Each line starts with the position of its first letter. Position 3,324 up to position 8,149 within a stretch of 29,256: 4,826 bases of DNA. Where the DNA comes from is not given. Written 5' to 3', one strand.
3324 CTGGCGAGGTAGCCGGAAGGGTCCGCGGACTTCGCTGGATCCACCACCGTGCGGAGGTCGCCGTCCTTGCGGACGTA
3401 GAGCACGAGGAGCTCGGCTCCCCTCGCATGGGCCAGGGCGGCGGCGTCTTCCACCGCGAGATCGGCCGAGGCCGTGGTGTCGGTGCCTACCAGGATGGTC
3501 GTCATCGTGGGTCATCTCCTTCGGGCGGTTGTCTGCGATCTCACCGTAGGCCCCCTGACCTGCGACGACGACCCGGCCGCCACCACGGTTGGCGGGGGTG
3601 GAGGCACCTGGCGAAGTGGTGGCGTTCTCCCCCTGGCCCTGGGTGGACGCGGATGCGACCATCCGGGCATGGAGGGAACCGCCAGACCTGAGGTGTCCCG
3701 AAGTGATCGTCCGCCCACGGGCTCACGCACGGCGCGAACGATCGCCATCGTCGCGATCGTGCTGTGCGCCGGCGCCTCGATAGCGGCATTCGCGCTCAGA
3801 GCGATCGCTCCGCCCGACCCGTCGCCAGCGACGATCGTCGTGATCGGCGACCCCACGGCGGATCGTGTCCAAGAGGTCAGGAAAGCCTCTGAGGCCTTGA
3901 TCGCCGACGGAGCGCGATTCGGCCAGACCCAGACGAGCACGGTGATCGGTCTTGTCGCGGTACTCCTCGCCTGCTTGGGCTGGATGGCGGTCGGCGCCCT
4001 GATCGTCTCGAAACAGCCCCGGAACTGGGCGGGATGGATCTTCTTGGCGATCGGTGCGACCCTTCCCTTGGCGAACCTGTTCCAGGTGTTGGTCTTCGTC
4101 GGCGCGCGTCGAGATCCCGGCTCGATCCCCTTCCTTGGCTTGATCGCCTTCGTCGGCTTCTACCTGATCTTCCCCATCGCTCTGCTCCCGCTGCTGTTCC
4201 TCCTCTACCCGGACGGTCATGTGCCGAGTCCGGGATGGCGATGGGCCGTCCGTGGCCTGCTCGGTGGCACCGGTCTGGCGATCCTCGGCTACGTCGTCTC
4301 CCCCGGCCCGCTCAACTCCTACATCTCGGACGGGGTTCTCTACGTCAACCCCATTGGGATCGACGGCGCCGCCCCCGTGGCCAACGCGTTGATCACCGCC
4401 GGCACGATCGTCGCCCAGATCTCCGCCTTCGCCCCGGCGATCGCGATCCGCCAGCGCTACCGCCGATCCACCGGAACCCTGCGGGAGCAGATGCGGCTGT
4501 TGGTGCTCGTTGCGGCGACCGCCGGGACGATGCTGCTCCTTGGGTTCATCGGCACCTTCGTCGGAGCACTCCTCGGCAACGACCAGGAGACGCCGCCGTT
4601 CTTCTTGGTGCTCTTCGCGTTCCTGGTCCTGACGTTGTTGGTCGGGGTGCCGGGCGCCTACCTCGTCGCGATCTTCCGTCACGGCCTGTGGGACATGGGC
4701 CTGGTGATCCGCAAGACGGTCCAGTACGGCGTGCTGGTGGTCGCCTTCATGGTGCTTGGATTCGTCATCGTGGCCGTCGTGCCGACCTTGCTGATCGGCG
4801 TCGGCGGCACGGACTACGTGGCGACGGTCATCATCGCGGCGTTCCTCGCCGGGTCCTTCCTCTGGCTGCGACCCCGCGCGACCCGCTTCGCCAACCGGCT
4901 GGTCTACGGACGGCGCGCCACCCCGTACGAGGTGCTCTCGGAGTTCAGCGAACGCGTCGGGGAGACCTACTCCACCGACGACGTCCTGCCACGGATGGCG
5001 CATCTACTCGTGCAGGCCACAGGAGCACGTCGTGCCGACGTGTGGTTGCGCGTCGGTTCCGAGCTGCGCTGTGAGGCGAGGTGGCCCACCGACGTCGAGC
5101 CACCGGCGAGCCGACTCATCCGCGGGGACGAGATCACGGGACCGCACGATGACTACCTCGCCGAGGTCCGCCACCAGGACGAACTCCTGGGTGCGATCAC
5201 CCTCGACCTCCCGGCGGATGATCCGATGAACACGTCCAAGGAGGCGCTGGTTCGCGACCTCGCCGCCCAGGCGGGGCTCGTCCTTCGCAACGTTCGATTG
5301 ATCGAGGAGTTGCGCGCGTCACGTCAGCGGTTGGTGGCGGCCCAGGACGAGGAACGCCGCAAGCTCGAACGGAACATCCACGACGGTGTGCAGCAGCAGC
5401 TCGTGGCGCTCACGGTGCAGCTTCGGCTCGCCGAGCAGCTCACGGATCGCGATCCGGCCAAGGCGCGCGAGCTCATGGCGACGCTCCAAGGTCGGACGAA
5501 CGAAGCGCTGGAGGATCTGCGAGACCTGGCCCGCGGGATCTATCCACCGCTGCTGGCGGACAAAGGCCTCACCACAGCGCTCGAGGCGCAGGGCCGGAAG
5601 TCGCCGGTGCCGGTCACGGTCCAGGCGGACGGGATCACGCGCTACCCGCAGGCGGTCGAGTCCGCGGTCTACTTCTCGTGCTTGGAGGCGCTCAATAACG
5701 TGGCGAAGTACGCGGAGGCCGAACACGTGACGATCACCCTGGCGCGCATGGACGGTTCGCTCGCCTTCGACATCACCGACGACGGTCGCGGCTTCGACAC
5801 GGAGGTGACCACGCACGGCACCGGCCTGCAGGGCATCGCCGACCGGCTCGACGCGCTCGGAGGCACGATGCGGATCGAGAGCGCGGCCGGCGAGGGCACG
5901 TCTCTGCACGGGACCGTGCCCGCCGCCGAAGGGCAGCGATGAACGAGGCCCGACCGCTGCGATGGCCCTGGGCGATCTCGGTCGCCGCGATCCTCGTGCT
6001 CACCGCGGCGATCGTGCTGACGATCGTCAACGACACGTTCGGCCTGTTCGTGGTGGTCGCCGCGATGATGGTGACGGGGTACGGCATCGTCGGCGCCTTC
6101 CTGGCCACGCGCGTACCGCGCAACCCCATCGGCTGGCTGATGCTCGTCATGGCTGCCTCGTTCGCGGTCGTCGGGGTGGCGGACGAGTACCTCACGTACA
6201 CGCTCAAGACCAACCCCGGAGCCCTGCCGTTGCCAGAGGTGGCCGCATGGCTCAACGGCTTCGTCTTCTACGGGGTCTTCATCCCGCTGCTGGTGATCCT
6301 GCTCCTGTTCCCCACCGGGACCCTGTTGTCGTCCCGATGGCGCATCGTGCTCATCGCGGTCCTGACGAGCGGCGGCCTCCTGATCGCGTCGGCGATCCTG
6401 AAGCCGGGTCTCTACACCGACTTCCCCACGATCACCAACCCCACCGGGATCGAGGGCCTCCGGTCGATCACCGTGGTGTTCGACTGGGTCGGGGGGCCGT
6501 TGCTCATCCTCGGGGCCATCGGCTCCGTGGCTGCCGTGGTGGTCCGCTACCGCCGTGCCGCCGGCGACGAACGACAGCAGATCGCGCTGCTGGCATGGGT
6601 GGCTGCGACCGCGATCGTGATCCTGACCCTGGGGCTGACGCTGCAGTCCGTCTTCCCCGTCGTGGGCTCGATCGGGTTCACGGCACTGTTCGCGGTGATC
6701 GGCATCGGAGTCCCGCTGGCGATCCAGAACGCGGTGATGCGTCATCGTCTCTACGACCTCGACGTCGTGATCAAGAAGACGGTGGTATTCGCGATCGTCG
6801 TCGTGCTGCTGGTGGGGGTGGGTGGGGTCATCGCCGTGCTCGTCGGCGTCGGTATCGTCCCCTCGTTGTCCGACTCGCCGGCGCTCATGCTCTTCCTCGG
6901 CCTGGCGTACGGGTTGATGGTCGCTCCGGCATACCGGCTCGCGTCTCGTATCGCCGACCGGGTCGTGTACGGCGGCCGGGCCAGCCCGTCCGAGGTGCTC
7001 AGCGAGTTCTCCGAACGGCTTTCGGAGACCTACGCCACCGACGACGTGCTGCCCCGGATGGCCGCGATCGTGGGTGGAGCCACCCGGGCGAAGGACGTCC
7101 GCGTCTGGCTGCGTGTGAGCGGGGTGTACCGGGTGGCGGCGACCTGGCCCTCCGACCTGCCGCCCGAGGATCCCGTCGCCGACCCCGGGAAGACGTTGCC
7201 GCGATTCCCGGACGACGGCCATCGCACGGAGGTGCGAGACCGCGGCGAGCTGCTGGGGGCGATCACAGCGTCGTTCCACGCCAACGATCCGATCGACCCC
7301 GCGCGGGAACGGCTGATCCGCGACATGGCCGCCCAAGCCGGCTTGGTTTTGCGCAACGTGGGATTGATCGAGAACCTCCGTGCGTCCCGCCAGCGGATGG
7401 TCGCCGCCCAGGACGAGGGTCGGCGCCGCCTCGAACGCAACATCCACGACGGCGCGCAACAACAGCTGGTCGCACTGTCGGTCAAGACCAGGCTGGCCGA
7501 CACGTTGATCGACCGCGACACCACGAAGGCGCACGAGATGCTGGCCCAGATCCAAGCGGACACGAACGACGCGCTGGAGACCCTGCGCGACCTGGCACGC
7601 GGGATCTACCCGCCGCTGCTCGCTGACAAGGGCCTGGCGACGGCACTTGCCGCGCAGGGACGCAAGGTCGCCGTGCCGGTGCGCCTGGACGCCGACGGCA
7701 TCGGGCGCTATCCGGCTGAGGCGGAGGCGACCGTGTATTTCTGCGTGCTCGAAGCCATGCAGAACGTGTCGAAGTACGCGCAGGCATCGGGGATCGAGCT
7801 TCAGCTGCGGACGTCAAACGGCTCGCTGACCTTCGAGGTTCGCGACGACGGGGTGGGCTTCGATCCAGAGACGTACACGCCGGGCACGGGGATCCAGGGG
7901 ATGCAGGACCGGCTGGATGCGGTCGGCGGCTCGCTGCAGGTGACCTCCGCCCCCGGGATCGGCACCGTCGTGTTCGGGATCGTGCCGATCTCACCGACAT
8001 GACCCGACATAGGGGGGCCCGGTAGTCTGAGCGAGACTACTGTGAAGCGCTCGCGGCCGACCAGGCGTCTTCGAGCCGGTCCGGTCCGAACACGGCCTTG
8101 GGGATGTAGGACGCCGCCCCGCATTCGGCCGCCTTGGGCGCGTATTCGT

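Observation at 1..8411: Candidate undescribed two-component/cAMP signalling island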

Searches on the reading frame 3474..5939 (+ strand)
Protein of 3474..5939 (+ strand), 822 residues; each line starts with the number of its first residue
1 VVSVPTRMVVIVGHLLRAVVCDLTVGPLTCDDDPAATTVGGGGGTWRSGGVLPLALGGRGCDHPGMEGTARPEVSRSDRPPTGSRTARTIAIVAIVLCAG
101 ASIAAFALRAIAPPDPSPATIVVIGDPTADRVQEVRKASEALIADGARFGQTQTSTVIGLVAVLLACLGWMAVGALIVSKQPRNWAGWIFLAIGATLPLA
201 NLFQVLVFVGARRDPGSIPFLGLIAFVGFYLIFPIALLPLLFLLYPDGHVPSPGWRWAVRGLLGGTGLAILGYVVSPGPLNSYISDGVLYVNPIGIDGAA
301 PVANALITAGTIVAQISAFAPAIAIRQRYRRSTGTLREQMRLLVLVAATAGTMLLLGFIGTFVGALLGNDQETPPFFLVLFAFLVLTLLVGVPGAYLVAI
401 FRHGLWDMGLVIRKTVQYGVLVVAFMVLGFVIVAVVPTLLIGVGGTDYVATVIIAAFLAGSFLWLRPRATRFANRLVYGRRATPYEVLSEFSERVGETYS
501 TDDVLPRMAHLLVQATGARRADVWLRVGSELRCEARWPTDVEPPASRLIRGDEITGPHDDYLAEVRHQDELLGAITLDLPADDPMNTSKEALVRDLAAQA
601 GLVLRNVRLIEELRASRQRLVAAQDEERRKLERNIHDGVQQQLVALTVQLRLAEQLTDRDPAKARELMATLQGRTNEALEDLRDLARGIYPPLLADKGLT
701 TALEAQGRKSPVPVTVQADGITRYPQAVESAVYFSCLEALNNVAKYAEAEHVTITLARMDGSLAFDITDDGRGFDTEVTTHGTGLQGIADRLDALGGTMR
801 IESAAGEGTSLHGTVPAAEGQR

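Call 5: search_protein_families(library=pfam, proteins=[window:3474-5939:+], max_evalue=0.01)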
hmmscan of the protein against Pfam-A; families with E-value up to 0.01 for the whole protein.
window:3474-5939:+ (822 aa): 3 families
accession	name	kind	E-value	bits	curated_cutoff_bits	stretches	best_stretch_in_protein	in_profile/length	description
PF07730.19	HisKA_3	-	6.2e-16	59.1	24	1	627-692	1-66/68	Histidine kinase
PF02518.31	HATPase_c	-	1.1e-08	35.9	26.4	1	736-817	10-109/111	Histidine kinase-, DNA gyrase B-, and HSP90-like ATPase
PF13581.12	HATPase_c_2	-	0.0021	18.5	27.4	1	736-779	36-84/127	Histidine kinase-like ATPase domain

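Call 20: search_protein_families(library=ncbifam, proteins=[window:3738-5939:+], max_evalue=0.001)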
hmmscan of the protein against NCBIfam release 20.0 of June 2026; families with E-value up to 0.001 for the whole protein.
window:3738-5939:+ (734 aa): 7 families
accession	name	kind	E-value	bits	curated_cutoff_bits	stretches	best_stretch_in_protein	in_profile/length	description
NF052443.1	SensHisKinMctS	equivalog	9.9e-33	113.1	700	1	514-730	224-449/457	two-component system sensor histidine kinase MctS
NF008649.0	PRK11644.1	equivalog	2.2e-24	86.1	408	1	526-729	290-496/499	signal transduction histidine-protein kinase/phosphatase UhpB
NF052531.1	Strep_LiaS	equivalog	3.2e-21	75.9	450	1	507-728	102-326/328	envelope stress sensor histidine kinase LiaS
NF007896.0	PRK10600.1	equivalog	5.2e-15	55.1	578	1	485-723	342-579/598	nitrate/nitrite two-component system sensor histidine kinase NarX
NF008184.0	PRK10935.1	equivalog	1.1e-12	47.5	553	1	515-729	342-559/565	nitrate/nitrite two-component system sensor histidine kinase NarQ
NF047786.1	his_kin_MadS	equivalog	9e-12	44.8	500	1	524-728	210-434/434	MadS family sensor histidine kinase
NF047322.1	HK_morpho_MacS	equivalog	7.3e-10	38.6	300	1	509-728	153-367/367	MacS family sensor histidine kinase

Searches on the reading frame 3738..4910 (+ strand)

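Call 35: search_protein_families(library=pfam, proteins=[window:3738-4910:+], max_evalue=10)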
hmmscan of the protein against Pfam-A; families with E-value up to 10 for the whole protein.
window:3738-4910:+ (391 aa): 2 families
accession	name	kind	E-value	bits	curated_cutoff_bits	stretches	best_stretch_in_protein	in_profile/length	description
PF07672.19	MFS_Mycoplasma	-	6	6.6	24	0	285-376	166-249/297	Mycoplasma MFS transporter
PF12046.13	CCB1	-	9.2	6.1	25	1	62-115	72-123/168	Cofactor assembly of complex C subunit B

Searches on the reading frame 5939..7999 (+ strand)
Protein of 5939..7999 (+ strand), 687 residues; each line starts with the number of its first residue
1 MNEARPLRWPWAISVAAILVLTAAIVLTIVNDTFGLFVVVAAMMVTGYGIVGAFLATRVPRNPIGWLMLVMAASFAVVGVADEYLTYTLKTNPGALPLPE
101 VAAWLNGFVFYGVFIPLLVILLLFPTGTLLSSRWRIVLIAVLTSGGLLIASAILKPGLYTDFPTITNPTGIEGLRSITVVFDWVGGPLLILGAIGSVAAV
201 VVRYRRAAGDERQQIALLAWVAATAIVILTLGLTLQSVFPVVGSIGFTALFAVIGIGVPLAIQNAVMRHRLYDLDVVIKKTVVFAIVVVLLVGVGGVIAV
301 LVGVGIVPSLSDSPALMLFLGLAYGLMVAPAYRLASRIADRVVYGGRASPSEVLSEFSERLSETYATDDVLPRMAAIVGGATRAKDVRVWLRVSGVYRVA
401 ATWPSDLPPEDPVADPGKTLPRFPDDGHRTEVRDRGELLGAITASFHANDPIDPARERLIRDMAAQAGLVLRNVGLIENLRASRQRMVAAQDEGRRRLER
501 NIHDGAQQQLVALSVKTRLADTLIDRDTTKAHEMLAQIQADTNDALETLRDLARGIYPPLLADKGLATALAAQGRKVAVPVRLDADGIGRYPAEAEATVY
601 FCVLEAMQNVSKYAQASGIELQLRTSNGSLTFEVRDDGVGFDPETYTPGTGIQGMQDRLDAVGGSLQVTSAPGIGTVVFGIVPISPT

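Call 5: search_protein_families(library=pfam, proteins=[window:5939-7999:+], max_evalue=0.01)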
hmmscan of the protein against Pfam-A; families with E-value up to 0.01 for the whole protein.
window:5939-7999:+ (687 aa): 3 families
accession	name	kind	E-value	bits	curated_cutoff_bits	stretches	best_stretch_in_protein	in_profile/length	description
PF07730.19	HisKA_3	-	7.8e-13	49.2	24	1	495-559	2-66/68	Histidine kinase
PF02518.31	HATPase_c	-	4.4e-08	34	26.4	1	598-679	5-104/111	Histidine kinase-, DNA gyrase B-, and HSP90-like ATPase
PF13581.12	HATPase_c_2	-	2.2e-06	28.1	27.4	1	591-649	24-87/127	Histidine kinase-like ATPase domain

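Call 20: search_protein_families(library=ncbifam, proteins=[window:5939-7999:+], max_evalue=0.001)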
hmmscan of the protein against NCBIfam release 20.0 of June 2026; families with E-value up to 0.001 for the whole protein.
window:5939-7999:+ (687 aa): 7 families
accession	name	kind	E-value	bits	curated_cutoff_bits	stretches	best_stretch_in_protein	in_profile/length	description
NF052443.1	SensHisKinMctS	equivalog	3.1e-31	108.2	700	1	479-685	235-449/457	two-component system sensor histidine kinase MctS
NF008649.0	PRK11644.1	equivalog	1.4e-22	80.1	408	1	477-675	287-489/499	signal transduction histidine-protein kinase/phosphatase UhpB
NF052531.1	Strep_LiaS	equivalog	8.7e-16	58.1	450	1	463-684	103-327/328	envelope stress sensor histidine kinase LiaS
NF008184.0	PRK10935.1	equivalog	1.4e-13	50.4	553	1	482-678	351-553/565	nitrate/nitrite two-component system sensor histidine kinase NarQ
NF007896.0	PRK10600.1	equivalog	5.9e-12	45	578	1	482-678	379-579/598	nitrate/nitrite two-component system sensor histidine kinase NarX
NF047322.1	HK_morpho_MacS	equivalog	3e-08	33.2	300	1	484-678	172-362/367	MacS family sensor histidine kinase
NF047786.1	his_kin_MadS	equivalog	1.2e-07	31.2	500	1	479-645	217-383/434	MadS family sensor histidine kinase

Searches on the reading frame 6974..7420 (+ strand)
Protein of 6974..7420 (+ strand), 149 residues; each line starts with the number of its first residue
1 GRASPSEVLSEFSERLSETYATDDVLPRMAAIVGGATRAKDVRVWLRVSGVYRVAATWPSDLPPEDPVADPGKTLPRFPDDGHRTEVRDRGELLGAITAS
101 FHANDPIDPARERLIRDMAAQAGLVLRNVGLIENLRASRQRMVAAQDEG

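Call 35: search_protein_families(library=pfam, proteins=[window:6974-7420:+], max_evalue=10)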
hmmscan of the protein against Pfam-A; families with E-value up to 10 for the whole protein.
window:6974-7420:+ (149 aa): 1 family
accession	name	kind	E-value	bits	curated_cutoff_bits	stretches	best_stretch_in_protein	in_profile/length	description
PF01590.32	GAF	-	0.038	15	22.4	1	87-125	95-132/133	GAF domain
